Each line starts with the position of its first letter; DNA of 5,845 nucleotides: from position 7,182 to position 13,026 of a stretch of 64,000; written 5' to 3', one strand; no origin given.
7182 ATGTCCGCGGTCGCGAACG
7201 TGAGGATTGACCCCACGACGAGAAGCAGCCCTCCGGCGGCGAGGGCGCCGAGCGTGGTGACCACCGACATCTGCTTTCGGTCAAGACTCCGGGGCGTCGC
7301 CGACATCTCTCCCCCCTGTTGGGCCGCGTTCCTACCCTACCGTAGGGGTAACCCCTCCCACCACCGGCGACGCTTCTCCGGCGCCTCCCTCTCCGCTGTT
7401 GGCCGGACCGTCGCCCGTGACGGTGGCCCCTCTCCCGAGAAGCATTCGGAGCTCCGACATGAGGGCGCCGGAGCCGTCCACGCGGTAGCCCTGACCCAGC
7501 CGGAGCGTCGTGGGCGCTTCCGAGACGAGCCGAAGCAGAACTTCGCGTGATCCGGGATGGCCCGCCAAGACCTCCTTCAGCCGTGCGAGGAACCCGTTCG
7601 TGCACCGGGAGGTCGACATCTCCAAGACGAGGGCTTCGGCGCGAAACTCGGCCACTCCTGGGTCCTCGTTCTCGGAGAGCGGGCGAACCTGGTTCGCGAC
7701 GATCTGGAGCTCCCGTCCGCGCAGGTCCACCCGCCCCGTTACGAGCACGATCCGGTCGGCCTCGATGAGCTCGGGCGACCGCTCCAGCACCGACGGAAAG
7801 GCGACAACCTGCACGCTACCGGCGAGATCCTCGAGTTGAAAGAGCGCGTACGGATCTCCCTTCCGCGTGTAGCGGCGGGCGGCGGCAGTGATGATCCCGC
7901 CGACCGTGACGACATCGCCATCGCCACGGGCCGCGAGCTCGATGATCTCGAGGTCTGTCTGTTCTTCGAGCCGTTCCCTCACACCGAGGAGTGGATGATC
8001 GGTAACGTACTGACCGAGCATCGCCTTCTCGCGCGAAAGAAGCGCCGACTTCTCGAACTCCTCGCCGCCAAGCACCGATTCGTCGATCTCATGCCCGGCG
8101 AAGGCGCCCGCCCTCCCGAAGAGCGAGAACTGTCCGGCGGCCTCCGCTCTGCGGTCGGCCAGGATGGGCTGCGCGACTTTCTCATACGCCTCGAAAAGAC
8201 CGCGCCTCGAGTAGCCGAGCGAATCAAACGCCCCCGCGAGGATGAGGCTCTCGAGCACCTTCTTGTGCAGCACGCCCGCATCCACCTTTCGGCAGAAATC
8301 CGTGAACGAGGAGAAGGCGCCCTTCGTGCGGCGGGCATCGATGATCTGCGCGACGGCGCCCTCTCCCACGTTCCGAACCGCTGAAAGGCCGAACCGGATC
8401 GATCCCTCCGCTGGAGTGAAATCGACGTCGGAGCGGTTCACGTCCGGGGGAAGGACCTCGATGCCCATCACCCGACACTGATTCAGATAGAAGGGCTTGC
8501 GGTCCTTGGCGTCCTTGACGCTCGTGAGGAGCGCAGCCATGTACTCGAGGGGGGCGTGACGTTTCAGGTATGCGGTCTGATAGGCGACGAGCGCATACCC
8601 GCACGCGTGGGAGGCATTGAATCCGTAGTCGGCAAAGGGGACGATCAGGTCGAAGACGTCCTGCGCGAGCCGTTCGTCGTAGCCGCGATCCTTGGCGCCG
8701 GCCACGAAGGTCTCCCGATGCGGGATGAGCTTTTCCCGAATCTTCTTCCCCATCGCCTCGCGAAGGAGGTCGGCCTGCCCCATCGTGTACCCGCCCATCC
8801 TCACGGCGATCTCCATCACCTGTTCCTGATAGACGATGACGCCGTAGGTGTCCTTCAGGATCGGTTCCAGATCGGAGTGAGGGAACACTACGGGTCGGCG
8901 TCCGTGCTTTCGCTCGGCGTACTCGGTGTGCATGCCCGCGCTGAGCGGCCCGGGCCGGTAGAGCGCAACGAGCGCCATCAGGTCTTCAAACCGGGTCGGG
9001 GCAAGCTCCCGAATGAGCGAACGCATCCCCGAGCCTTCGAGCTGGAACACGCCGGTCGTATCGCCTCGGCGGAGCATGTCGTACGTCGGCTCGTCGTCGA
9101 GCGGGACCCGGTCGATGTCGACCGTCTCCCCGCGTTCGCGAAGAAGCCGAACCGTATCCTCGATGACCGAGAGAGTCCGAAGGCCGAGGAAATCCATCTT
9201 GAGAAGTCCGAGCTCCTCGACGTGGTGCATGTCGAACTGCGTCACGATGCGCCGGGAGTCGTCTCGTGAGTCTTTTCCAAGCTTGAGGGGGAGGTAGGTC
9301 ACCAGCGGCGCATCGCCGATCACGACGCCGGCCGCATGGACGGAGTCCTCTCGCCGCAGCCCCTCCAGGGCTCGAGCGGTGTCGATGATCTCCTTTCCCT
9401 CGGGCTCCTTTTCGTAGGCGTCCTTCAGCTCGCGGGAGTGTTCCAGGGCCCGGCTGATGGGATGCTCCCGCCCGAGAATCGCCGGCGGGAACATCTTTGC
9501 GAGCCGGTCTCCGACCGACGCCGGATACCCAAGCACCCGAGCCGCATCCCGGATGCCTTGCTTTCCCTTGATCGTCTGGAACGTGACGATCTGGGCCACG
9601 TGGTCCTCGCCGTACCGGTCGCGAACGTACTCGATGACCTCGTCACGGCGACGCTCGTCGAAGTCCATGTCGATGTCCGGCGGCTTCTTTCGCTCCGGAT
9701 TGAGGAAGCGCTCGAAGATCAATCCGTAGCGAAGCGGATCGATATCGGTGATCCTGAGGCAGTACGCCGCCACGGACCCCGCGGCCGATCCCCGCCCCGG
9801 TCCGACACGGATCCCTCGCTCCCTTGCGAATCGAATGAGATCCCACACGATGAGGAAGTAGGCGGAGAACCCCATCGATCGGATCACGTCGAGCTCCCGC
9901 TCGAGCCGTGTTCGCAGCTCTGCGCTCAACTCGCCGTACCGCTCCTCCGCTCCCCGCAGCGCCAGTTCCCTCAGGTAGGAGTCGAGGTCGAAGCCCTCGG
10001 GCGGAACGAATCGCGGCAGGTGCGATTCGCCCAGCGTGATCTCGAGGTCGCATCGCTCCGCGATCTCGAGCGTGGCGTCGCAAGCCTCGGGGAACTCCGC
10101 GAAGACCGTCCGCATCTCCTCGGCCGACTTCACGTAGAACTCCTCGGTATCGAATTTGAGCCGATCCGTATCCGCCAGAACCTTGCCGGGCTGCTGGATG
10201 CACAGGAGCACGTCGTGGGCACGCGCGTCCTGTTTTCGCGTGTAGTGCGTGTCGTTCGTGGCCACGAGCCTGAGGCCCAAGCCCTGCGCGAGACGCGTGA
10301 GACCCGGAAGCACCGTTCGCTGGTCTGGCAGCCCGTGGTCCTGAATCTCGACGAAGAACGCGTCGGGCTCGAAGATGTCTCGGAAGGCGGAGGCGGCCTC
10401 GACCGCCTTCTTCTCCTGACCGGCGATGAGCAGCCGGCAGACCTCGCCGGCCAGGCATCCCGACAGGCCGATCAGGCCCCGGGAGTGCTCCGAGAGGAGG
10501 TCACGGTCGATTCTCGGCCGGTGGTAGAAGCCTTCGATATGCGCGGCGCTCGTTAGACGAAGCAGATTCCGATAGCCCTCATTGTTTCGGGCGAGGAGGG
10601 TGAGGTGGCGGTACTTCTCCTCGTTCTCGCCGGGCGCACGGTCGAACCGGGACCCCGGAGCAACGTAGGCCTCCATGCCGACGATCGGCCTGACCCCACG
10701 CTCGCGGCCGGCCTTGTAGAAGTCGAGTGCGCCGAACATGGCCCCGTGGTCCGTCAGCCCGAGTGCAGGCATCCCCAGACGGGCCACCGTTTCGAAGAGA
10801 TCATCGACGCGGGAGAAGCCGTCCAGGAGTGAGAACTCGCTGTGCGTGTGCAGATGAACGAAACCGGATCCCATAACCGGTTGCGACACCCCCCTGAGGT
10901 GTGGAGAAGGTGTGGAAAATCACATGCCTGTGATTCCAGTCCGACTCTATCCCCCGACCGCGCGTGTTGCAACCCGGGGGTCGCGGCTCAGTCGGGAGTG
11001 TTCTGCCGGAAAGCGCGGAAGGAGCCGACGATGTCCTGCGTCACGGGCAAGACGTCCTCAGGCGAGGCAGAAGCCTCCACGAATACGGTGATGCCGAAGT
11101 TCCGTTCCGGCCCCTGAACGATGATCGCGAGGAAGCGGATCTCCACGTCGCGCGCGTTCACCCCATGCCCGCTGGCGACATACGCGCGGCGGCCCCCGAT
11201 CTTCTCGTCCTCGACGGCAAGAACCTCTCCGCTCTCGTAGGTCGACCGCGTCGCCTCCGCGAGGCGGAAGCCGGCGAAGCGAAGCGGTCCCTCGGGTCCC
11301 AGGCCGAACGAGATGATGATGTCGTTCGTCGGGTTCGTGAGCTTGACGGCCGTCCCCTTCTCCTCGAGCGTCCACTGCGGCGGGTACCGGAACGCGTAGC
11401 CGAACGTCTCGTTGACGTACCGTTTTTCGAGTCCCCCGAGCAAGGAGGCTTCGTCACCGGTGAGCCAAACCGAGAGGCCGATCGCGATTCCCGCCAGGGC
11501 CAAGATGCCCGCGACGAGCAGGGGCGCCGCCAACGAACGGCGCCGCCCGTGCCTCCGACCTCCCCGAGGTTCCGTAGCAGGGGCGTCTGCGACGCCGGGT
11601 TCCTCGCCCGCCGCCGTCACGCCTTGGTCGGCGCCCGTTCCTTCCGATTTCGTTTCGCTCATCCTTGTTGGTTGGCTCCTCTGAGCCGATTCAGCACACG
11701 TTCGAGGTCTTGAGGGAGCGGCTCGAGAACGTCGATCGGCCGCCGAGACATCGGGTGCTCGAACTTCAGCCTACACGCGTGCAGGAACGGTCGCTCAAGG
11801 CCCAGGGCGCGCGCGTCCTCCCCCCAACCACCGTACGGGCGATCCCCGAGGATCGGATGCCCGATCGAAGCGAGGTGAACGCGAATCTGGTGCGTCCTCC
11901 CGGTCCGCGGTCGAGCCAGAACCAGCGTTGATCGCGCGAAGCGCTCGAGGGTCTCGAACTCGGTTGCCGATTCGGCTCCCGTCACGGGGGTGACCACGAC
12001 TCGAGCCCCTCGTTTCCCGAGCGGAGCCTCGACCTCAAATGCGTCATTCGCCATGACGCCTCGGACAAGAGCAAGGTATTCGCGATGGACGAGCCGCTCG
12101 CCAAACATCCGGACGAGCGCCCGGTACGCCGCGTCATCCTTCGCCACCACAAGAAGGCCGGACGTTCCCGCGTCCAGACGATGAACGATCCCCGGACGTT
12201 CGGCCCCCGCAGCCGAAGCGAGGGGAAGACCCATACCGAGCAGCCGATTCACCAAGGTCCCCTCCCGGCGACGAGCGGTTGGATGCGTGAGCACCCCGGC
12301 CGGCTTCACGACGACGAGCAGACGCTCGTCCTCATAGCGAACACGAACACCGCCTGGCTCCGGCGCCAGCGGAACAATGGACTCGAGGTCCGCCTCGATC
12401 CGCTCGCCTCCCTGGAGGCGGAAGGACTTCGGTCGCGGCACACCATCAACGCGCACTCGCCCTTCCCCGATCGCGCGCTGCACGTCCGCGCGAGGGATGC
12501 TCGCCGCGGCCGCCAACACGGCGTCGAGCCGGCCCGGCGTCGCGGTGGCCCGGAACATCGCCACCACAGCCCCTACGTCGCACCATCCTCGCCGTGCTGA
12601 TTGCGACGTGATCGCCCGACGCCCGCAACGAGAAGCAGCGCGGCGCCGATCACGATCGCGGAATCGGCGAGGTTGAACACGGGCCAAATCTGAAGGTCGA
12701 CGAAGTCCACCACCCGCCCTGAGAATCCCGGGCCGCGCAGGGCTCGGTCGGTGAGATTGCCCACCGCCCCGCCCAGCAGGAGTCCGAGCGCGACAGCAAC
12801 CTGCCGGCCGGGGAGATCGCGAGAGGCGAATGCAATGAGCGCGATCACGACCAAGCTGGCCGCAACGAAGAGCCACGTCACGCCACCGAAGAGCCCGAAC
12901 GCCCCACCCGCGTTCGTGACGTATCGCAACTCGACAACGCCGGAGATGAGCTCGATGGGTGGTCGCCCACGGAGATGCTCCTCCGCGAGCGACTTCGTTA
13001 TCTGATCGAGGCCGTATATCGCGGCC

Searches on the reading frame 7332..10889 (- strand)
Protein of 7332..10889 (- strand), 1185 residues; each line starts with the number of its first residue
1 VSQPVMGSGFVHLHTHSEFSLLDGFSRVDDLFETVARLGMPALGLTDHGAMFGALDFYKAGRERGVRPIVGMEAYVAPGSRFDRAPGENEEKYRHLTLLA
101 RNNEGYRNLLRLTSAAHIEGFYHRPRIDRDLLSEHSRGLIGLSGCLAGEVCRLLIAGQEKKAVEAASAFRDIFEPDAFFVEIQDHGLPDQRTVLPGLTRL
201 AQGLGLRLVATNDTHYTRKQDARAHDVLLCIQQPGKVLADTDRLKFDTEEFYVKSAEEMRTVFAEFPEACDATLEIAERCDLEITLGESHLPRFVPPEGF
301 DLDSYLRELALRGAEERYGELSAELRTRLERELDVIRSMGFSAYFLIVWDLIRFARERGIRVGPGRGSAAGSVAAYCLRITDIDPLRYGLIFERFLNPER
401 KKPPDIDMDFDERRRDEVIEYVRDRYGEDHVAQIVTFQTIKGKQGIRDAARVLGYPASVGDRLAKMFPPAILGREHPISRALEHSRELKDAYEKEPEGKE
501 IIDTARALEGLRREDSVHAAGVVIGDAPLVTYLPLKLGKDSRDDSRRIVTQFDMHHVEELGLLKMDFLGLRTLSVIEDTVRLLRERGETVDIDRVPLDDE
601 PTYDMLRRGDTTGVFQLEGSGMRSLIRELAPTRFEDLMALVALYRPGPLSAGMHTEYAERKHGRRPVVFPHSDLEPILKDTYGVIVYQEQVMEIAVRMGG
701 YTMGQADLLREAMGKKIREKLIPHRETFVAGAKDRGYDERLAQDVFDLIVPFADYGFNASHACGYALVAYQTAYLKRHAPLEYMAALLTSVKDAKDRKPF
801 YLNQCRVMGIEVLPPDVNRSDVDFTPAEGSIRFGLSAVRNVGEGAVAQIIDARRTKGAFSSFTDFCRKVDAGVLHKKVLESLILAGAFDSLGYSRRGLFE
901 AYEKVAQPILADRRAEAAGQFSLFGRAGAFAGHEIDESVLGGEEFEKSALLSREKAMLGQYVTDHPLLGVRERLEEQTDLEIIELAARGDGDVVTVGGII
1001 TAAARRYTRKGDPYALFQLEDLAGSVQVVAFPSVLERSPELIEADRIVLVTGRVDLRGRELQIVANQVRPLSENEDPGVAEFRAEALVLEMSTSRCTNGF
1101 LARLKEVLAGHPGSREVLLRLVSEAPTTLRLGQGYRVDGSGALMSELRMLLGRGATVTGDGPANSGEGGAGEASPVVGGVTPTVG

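Call 120: search_protein_families(library=pfam, proteins=[window:7332-10889:-], max_evalue=0.00001)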
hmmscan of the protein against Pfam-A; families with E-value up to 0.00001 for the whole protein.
window:7332-10889:- (1185 aa): 5 families
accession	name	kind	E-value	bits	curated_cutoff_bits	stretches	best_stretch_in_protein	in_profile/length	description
PF07733.18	DNA_pol3_alpha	-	3.6e-99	332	23.9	1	304-569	1-260/260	Bacterial DNA polymerase III alpha NTPase domain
PF17657.6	DNA_pol3_finger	-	3.2e-61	206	22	1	572-735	1-165/166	Bacterial DNA polymerase III alpha subunit finger domain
PF02811.25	PHP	-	7e-54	183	26.4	1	12-185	1-164/164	PHP domain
PF14579.12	HHH_6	-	5.5e-32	110.3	25.6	1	809-897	1-89/90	Helix-hairpin-helix motif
PF01336.31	tRNA_anti-codon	-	7.6e-12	45.4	27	1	994-1071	1-75/75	OB-fold nucleic acid binding domain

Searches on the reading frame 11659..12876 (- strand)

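Call 120: search_protein_families(library=pfam, proteins=[window:11659-12876:-], max_evalue=0.00001)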
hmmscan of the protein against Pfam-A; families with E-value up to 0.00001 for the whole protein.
window:11659-12876:- (405 aa): 1 family
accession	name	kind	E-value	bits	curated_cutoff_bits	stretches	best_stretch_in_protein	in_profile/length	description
PF00849.27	PseudoU_synth_2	-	3.3e-29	102.5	26.8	1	186-337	2-152/152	RNA pseudouridylate synthase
